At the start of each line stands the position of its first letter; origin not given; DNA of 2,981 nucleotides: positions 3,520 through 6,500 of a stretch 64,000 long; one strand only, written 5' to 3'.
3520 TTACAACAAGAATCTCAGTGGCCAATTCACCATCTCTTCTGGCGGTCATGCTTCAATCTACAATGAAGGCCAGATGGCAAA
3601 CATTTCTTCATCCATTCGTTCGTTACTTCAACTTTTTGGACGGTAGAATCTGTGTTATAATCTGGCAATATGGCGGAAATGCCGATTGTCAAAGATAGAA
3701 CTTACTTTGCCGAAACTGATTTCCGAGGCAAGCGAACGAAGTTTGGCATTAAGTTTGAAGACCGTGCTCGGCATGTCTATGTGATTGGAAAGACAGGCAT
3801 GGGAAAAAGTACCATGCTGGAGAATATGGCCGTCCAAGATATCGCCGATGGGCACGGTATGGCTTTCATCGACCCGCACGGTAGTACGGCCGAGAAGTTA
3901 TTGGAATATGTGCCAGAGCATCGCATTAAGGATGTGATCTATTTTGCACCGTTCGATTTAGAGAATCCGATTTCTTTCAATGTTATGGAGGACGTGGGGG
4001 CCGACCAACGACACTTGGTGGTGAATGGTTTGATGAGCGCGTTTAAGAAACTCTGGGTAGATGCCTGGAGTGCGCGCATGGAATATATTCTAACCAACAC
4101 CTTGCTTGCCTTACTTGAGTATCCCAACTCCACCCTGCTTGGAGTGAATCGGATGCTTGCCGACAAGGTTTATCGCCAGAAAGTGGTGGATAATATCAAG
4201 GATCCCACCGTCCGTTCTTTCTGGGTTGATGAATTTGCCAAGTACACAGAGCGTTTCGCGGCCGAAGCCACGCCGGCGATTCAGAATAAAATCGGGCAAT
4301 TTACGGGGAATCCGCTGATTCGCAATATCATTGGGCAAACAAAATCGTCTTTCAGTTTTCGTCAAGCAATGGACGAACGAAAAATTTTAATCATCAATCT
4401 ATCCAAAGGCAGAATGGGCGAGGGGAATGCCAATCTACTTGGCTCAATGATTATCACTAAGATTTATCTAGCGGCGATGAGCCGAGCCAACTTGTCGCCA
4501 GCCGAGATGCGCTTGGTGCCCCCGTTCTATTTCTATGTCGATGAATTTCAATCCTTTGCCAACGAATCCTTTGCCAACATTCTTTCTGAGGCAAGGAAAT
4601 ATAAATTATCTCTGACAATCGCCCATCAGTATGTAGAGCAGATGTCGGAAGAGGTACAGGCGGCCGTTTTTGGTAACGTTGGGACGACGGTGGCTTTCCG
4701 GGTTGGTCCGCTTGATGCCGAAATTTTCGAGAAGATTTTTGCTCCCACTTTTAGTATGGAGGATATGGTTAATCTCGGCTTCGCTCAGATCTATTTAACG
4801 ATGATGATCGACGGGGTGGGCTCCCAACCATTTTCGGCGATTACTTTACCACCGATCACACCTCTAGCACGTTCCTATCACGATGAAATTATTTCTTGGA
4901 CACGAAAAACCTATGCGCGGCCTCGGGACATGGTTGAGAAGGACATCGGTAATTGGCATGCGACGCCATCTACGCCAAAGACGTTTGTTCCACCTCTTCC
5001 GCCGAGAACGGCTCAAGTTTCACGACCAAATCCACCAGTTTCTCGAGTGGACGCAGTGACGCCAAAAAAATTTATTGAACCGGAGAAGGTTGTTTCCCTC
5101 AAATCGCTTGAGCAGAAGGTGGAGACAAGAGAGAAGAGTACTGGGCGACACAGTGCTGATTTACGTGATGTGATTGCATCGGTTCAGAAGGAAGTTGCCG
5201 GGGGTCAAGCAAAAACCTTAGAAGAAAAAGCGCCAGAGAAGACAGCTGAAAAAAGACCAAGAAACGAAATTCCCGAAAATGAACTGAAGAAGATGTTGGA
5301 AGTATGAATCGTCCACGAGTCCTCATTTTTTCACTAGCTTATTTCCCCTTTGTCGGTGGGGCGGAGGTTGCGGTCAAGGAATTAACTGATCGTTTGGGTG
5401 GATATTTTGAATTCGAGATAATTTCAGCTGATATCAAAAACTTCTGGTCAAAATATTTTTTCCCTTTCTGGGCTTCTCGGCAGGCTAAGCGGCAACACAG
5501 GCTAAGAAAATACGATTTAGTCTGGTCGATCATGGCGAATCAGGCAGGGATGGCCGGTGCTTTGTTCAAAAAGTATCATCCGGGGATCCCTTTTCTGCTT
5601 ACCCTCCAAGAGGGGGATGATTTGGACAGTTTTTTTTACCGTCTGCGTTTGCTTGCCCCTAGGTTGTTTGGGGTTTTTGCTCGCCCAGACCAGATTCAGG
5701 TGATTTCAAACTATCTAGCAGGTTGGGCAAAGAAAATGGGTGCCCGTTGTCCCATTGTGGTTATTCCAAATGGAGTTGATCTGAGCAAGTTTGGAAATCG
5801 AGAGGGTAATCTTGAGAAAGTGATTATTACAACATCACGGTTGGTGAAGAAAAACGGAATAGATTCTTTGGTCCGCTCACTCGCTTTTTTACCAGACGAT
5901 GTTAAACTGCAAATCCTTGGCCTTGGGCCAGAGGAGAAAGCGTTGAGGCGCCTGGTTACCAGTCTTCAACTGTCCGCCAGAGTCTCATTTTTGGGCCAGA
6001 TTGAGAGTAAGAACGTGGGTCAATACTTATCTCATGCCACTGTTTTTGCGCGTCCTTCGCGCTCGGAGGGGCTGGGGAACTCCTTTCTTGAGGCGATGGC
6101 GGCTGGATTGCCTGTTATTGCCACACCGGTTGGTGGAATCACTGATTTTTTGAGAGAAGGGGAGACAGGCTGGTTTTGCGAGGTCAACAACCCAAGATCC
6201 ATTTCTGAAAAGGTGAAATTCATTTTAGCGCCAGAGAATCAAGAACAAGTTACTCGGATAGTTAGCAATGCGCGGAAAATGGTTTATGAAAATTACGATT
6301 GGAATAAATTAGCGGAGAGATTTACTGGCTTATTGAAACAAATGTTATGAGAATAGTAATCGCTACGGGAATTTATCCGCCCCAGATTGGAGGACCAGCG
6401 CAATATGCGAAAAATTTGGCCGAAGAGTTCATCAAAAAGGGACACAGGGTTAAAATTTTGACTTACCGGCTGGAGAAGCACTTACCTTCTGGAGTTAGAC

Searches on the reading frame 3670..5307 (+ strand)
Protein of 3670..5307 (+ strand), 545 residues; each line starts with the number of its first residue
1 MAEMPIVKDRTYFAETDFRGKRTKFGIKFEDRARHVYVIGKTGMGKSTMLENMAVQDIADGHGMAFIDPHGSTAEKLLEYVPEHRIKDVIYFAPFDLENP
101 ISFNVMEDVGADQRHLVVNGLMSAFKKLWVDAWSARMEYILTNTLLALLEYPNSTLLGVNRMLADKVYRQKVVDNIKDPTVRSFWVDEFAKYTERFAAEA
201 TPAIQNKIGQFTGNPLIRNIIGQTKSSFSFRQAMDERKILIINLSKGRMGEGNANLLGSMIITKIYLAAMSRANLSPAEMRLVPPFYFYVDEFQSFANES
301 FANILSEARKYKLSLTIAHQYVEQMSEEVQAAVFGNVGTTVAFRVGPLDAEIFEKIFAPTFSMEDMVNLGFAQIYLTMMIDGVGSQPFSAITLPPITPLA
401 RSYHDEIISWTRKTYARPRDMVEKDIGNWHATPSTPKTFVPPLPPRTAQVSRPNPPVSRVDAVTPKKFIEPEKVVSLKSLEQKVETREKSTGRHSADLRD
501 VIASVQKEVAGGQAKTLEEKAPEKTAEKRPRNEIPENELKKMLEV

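Call 7: search_protein_families(library=pfam, proteins=[window:3670-5307:+], max_evalue=0.01)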
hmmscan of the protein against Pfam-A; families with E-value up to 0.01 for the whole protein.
window:3670-5307:+ (545 aa): 6 families
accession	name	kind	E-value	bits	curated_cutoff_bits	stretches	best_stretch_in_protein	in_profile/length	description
PF10412.15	TrwB_AAD_bind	-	2.6e-08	33.6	20.5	1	31-347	13-312/387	Type IV secretion-system coupling protein DNA-binding domain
PF02534.20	T4SS-DNA_transf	-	8.8e-07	28.6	20.1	1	25-328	44-347/468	Type IV secretory system Conjugative DNA transfer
PF12696.13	TraG-D_C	-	9.1e-06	26.1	22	1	285-345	1-66/126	TraM recognition site of TraD and TraG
PF01935.23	DUF87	-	0.0019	18.8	23.2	1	33-72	23-63/220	Helicase HerA, central domain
PF13401.12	AAA_22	-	0.0048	17.7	27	0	32-77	4-50/130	AAA domain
PF25199.1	nSTAND_NTPase5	-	0.0063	16.8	34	0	30-84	38-93/145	Novel STAND NTPase 5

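Call 12: find_related_loci(query=window:3670-5307:+, collection=genome_contigs, flank=6000)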
Query window:3670-5307:+ (545 aa) in genome_contigs; peptide patterns used: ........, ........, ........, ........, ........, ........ (x = any residue, [..] = any of these).
600 stretches matched a pattern (row limit reached: there are more); 594 encode a relative of the query (tblastn E <= 1e-3); the best 80 are kept; 80 distinct loci.
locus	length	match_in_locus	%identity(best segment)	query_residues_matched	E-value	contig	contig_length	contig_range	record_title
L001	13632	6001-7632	68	8-545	0e+0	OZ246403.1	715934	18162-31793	MAG: uncultured Candidatus Saccharibacteria bacterium isolate SRP287051_co2_1 genome assembly, chromosome: 1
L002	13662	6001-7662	66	8-545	0e+0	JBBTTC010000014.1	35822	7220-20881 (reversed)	MAG: Patescibacteria group bacterium isolate H41-bin003_1 H41_bin003_1_000000000014, whole genome shotgun sequence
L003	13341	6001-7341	76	8-456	0e+0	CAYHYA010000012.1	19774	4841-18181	MAG TPA_asm: uncultured Candidatus Saccharibacteria bacterium isolate ERP119705_co17_149 genome assembly, contig: NODE_3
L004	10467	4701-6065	74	11-466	0e+0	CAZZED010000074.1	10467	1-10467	MAG TPA_asm: uncultured Candidatus Saccharibacteria bacterium isolate binchicken_co203_179 genome assembly, contig: k141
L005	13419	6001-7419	72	12-480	0e+0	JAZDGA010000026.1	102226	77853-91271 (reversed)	MAG: Candidatus Vogelbacteria bacterium isolate MEGAHIT-group-0.230 k141_9418184, whole genome shotgun sequence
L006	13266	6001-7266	79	9-430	0e+0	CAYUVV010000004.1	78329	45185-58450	MAG TPA_asm: uncultured Candidatus Saccharibacteria bacterium isolate SRP329715_co1_369 genome assembly, contig: NODE_35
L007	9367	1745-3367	64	11-545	0e+0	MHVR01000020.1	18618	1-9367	MAG: Candidatus Zambryskibacteria bacterium RIFCSPHIGHO2_02_FULL_43_14 rifcsphigho2_02_scaffold_4962, whole genome shotg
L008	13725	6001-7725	63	8-543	0e+0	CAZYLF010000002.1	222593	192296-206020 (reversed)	MAG TPA_asm: uncultured Candidatus Saccharibacteria bacterium isolate SRP292972_co3_71 genome assembly, contig: NODE_84_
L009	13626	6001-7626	63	12-545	0e+0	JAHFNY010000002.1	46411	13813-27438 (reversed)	MAG: Candidatus Vogelbacteria bacterium isolate nzgw491 NODE_926_length_46412_cov_3.847811, whole genome shotgun sequenc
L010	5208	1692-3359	63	11-545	0e+0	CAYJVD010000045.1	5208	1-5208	MAG TPA_asm: uncultured Candidatus Saccharibacteria bacterium isolate ERP125453_co1_353 genome assembly, contig: NODE_21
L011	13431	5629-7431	61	8-545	0e+0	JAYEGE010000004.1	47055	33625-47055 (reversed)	MAG: Patescibacteria group bacterium isolate MAG254 MAG254_4, whole genome shotgun sequence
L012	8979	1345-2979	61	11-544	0e+0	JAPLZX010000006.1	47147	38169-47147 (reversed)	MAG: Candidatus Zambryskiibacteriota bacterium isolate LacPavin_0419_WC90_MAG_35_8 LacPavin_0419_WC90_scaffold_116899, w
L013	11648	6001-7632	62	11-545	0e+0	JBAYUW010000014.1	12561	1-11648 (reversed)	MAG: Candidatus Paceibacterota bacterium isolate SO_2016_LW3_45 scaffold07228_LW162_2016, whole genome shotgun sequence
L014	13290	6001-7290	74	11-437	0e+0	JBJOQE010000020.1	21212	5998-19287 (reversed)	MAG: Candidatus Parcubacteria bacterium isolate whiteclaycreek2_2019_sw_WHONDRS-S19S_0038_B_bin.31 scaffold_1771967, who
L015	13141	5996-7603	63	4-538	0e+0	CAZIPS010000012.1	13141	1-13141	MAG TPA_asm: uncultured Candidatus Saccharibacteria bacterium isolate SRP133034_co1_49 genome assembly, contig: NODE_430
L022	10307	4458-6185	60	11-545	0e+0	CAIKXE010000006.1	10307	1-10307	uncultured bacterium isolate Loclat_bin-10281 genome assembly, contig: bin-10281:06/13, whole genome shotgun sequence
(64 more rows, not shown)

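Call 29: list_cluster_members(proteins=[L022:2976-4145:+, L084:2048-5920:+, L100:625-3960:+, L102:1039-3111:+])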
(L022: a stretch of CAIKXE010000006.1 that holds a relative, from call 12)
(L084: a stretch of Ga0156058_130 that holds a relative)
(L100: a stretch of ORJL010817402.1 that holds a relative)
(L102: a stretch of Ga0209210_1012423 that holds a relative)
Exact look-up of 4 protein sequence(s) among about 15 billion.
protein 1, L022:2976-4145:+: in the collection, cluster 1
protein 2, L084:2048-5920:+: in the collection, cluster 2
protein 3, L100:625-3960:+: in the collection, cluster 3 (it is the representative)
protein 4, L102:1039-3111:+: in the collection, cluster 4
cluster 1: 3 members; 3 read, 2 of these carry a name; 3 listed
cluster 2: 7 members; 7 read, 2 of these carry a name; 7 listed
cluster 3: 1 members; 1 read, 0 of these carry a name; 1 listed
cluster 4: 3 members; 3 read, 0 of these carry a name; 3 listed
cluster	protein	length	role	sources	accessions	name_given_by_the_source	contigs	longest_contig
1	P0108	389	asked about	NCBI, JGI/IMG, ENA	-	hypothetical protein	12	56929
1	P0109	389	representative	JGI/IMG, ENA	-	hypothetical protein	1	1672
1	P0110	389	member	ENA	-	-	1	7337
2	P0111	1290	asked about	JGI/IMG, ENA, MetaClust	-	\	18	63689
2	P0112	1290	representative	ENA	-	-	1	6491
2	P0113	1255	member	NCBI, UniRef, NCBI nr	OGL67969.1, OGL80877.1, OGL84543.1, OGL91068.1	hypothetical protein A3H10_00320 [Candidatus Uhrbacteria bacterium ... | PKD domain-containing protein n=1 Tax=Candidatus Uhrbacteria bacterium ... | MAG: hypothetical protein A3D60_04335 [Candidatus Uhrbacteria bacterium ...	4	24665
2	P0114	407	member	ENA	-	-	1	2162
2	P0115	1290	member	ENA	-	-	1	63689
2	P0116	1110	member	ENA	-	-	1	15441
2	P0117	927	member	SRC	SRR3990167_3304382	-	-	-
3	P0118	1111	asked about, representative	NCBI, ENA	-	-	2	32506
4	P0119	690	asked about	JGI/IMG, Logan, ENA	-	-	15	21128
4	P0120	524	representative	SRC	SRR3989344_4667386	-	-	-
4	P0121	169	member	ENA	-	-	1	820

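Call 30: find_encoding_contigs(protein=P0108, flank=1500, max_places=10)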
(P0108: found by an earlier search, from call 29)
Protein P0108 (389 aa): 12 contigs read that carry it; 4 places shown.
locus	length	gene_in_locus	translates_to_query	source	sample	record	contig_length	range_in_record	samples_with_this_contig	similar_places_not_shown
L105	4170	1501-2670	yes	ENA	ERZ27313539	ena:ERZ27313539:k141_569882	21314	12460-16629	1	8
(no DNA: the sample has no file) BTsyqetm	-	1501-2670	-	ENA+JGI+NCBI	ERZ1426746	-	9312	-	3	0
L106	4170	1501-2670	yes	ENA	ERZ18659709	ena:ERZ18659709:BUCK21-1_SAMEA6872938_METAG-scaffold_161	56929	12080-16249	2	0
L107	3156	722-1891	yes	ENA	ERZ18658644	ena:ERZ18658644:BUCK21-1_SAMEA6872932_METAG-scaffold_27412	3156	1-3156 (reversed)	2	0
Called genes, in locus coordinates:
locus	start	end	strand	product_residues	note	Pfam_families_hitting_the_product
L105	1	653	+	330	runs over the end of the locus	PF01636:APH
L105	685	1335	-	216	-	PF01797:Y1_Tnp (weak)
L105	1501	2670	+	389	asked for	PF01833:TIG (faint)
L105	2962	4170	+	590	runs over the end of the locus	PF01935:DUF87 (weak), PF02534:T4SS-DNA_transf (weak), PF10412:TrwB_AAD_bind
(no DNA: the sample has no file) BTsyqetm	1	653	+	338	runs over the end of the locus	PF01636:APH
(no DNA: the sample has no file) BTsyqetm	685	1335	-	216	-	PF01797:Y1_Tnp (weak)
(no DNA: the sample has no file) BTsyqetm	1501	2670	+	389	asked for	PF01833:TIG (faint)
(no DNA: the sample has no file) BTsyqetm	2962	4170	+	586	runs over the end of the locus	PF01935:DUF87 (weak), PF02534:T4SS-DNA_transf (weak), PF10412:TrwB_AAD_bind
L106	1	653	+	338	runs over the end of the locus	PF01636:APH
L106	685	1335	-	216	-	PF01797:Y1_Tnp (weak)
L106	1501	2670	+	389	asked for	PF01833:TIG (faint)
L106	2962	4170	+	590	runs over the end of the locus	PF01935:DUF87 (weak), PF02534:T4SS-DNA_transf (weak), PF10412:TrwB_AAD_bind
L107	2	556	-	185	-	?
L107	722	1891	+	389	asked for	PF01833:TIG (faint)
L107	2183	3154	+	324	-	?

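Call 31: find_encoding_contigs(protein=P0111, flank=1500, max_places=10)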
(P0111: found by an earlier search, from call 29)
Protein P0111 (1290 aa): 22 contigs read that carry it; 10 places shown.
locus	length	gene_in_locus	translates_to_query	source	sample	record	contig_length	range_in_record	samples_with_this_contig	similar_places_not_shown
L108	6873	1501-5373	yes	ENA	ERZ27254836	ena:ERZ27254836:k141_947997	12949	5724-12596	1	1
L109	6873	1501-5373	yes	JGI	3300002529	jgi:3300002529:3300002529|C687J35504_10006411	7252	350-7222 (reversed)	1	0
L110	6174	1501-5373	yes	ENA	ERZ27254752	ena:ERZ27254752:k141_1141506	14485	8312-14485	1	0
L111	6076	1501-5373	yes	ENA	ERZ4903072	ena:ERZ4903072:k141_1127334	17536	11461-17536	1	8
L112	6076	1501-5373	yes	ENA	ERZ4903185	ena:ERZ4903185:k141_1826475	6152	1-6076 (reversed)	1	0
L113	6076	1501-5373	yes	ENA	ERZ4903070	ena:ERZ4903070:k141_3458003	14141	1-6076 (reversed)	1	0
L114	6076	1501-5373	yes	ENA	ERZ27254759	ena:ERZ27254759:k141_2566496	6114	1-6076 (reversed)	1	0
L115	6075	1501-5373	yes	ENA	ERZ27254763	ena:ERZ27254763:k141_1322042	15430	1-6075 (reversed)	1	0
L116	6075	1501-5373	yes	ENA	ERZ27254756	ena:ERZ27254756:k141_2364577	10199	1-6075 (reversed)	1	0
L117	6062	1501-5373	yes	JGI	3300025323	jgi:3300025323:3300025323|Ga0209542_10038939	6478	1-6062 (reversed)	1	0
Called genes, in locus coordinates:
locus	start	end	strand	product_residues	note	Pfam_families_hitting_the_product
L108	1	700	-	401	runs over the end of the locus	-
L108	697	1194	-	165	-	PF04542:Sigma70_r2, PF08281:Sigma70_r4_2, PF04545:Sigma70_r4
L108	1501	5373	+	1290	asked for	PF00801:PKD (faint), PF18911:PKD_4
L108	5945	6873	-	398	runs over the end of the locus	PF14690:Zn_ribbon_ISL3 (faint), PF01610:DDE_Tnp_ISL3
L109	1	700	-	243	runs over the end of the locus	?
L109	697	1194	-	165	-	PF04542:Sigma70_r2, PF08281:Sigma70_r4_2, PF04545:Sigma70_r4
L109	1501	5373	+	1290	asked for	PF00801:PKD (faint), PF18911:PKD_4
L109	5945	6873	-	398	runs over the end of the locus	PF14690:Zn_ribbon_ISL3 (faint), PF01610:DDE_Tnp_ISL3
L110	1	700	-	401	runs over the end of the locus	-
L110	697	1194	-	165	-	PF04542:Sigma70_r2, PF08281:Sigma70_r4_2, PF04545:Sigma70_r4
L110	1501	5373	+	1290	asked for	PF00801:PKD (faint), PF18911:PKD_4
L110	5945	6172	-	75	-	?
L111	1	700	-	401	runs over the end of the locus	-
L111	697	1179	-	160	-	PF04542:Sigma70_r2, PF08281:Sigma70_r4_2, PF04545:Sigma70_r4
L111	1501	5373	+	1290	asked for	PF00801:PKD (faint), PF18911:PKD_4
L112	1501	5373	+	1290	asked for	PF00801:PKD (faint), PF18911:PKD_4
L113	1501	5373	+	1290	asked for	PF00801:PKD (faint), PF18911:PKD_4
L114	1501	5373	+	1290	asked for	PF00801:PKD (faint), PF18911:PKD_4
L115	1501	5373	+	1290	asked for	PF00801:PKD (faint), PF18911:PKD_4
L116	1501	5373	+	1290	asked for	PF00801:PKD (faint), PF18911:PKD_4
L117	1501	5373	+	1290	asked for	PF00801:PKD (faint), PF18911:PKD_4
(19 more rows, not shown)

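Call 32: find_encoding_contigs(protein=P0119, flank=1500, max_places=10)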
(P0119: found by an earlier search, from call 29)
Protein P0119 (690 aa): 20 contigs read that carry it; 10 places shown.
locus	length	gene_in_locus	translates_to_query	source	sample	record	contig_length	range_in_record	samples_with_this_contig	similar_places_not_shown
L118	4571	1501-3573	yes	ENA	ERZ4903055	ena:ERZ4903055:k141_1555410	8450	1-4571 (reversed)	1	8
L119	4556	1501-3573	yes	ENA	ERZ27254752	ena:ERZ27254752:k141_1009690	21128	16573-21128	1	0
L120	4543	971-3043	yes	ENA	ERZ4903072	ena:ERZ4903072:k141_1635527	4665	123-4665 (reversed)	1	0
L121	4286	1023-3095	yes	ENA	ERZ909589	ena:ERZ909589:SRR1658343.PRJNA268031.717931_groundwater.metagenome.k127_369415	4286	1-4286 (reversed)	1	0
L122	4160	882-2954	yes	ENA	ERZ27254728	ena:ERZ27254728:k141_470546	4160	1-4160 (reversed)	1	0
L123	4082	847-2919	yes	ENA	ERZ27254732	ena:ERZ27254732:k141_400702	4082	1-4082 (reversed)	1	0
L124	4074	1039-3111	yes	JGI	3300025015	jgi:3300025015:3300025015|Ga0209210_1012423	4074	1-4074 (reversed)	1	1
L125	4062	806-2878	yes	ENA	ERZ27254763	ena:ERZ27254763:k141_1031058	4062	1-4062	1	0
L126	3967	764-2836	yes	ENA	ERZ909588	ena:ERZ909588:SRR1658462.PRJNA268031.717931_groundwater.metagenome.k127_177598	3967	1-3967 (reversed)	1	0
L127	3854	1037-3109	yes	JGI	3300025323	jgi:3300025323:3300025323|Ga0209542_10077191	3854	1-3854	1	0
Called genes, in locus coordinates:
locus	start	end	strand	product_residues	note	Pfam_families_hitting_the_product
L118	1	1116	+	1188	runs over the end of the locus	PF04997:RNA_pol_Rpb1_1, PF00623:RNA_pol_Rpb1_2, PF04983:RNA_pol_Rpb1_3, PF05000:RNA_pol_Rpb1_4 (weak), PF04998:RNA_pol_Rpb1_5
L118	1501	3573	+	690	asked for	PF01471:PG_binding_1 (faint)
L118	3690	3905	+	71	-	PF01402:RHH_1 (weak)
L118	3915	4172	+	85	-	PF15738:YafQ_toxin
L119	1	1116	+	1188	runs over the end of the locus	PF04997:RNA_pol_Rpb1_1, PF00623:RNA_pol_Rpb1_2, PF04983:RNA_pol_Rpb1_3, PF05000:RNA_pol_Rpb1_4 (weak), PF04998:RNA_pol_Rpb1_5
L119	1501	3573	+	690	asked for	PF01471:PG_binding_1 (faint)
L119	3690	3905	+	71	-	PF01402:RHH_1 (weak)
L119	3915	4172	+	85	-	PF15738:YafQ_toxin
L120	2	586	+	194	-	?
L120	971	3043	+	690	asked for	PF01471:PG_binding_1 (faint)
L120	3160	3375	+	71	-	PF01402:RHH_1 (weak)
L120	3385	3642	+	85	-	PF15738:YafQ_toxin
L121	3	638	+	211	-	?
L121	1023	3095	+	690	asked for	PF01471:PG_binding_1 (faint)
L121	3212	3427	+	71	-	PF01402:RHH_1 (weak)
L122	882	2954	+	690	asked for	PF01471:PG_binding_1 (faint)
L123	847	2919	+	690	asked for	PF01471:PG_binding_1 (faint)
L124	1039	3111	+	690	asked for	PF01471:PG_binding_1 (faint)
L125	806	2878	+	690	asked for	PF01471:PG_binding_1 (faint)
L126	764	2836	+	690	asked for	PF01471:PG_binding_1 (faint)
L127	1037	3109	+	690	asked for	PF01471:PG_binding_1 (faint)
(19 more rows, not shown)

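Call 35: find_encoding_contigs(protein=P0113, flank=1500, max_places=10)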
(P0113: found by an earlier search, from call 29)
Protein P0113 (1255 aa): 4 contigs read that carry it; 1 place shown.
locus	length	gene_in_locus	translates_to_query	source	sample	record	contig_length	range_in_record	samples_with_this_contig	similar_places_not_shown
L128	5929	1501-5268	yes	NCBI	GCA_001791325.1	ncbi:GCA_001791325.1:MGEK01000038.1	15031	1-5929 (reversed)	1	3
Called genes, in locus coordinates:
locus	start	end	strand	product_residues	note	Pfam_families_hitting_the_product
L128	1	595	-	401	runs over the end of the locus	-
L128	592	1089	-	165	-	PF04542:Sigma70_r2, PF08281:Sigma70_r4_2, PF04545:Sigma70_r4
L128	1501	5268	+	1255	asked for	PF00801:PKD (faint), PF18911:PKD_4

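Call 36: find_encoding_contigs(protein=P0110, flank=1500, max_places=10)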
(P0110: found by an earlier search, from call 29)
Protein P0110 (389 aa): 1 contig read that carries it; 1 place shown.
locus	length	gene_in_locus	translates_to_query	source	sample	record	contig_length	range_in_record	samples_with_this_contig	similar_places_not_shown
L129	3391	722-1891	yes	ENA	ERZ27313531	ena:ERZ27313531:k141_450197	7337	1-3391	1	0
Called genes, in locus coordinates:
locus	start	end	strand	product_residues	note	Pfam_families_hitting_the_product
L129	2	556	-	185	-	?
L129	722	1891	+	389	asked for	PF01833:TIG (faint)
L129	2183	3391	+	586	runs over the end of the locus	PF01935:DUF87 (weak), PF02534:T4SS-DNA_transf (weak), PF10412:TrwB_AAD_bind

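Call 37: find_encoding_contigs(protein=P0116, flank=1500, max_places=10)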
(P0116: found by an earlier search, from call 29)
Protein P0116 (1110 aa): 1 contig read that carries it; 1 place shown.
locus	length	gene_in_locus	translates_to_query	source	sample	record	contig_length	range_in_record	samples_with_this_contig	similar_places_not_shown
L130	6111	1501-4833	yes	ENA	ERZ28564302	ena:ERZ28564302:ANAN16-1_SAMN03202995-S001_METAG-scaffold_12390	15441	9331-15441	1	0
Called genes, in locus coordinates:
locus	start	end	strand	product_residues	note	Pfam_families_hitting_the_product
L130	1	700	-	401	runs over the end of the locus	-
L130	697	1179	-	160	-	PF04542:Sigma70_r2, PF08281:Sigma70_r4_2, PF04545:Sigma70_r4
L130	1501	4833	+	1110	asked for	PF00801:PKD (faint), PF18911:PKD_4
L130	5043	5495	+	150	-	-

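Call 42: find_encoding_contigs(protein=P0118, flank=1500, max_places=10)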
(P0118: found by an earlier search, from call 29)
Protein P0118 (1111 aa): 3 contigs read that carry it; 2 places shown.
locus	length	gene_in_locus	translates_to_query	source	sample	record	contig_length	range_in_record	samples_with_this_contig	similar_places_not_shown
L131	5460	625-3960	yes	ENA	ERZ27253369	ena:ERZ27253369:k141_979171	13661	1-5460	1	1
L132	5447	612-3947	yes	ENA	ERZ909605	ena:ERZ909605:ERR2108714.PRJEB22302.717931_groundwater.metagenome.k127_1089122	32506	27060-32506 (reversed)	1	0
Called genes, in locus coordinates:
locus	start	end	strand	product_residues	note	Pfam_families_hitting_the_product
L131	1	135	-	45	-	?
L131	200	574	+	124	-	-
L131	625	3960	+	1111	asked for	PF01471:PG_binding_1 (weak), PF00801:PKD (faint), PF18911:PKD_4 (weak), PF01471:PG_binding_1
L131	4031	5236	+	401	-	PF28597:T2SSF_N, PF00482:T2SSF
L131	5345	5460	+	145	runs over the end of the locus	PF07963:N_methyl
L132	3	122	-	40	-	?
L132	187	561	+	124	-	-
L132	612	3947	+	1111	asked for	PF01471:PG_binding_1 (weak), PF00801:PKD (faint), PF18911:PKD_4 (weak), PF01471:PG_binding_1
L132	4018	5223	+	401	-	PF28597:T2SSF_N, PF00482:T2SSF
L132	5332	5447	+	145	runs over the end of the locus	PF07963:N_methyl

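Call 61: find_encoding_contigs(protein=P0109, flank=1500, max_places=10)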
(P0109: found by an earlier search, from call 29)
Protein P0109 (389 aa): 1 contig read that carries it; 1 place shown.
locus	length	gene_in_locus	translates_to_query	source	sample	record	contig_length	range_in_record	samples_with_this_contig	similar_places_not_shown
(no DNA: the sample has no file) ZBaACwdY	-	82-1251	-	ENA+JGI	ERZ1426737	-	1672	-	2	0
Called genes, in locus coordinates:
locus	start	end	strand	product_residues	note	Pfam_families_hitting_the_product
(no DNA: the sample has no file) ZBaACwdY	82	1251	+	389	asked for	PF01833:TIG (faint)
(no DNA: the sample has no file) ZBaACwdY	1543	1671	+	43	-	?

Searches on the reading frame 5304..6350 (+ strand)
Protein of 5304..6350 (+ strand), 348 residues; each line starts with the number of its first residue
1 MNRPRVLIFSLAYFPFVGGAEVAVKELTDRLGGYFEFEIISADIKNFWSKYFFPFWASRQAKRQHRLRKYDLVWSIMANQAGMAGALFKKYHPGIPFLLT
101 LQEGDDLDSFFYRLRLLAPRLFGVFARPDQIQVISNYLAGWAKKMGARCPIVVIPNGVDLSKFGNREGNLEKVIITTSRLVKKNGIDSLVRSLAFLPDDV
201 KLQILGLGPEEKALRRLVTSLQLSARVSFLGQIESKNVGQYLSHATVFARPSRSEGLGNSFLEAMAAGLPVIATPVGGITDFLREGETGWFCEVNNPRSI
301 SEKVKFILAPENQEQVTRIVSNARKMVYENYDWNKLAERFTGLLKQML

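Call 7: search_protein_families(library=pfam, proteins=[window:5304-6350:+], max_evalue=0.01)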
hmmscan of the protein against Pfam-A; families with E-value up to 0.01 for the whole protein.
window:5304-6350:+ (348 aa): 6 families
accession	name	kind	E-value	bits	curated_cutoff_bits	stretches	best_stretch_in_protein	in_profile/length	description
PF00534.26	Glycos_transf_1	-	2.1e-36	125.5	26.4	1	167-326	11-172/172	Glycosyl transferases group 1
PF13692.12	Glyco_trans_1_4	-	8.9e-31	107.5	27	1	171-308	1-140/142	Glycosyl transferases group 1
PF13439.12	Glyco_transf_4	-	3.6e-11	43.8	28.5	1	51-161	54-169/170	Glycosyltransferase Family 4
PF13524.12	Glyco_trans_1_2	-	1.9e-08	34.8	25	1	201-340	16-142/144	Glycosyl transferase-like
PF20706.3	GT4-conflict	-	2.4e-07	30.5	26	1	199-291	232-324/385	Family 4 Glycosyltransferase in conflict systems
PF13579.12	Glyco_trans_4_4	-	2.6e-05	25.1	29.7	1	56-157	58-158/158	Glycosyl transferase 4-like domain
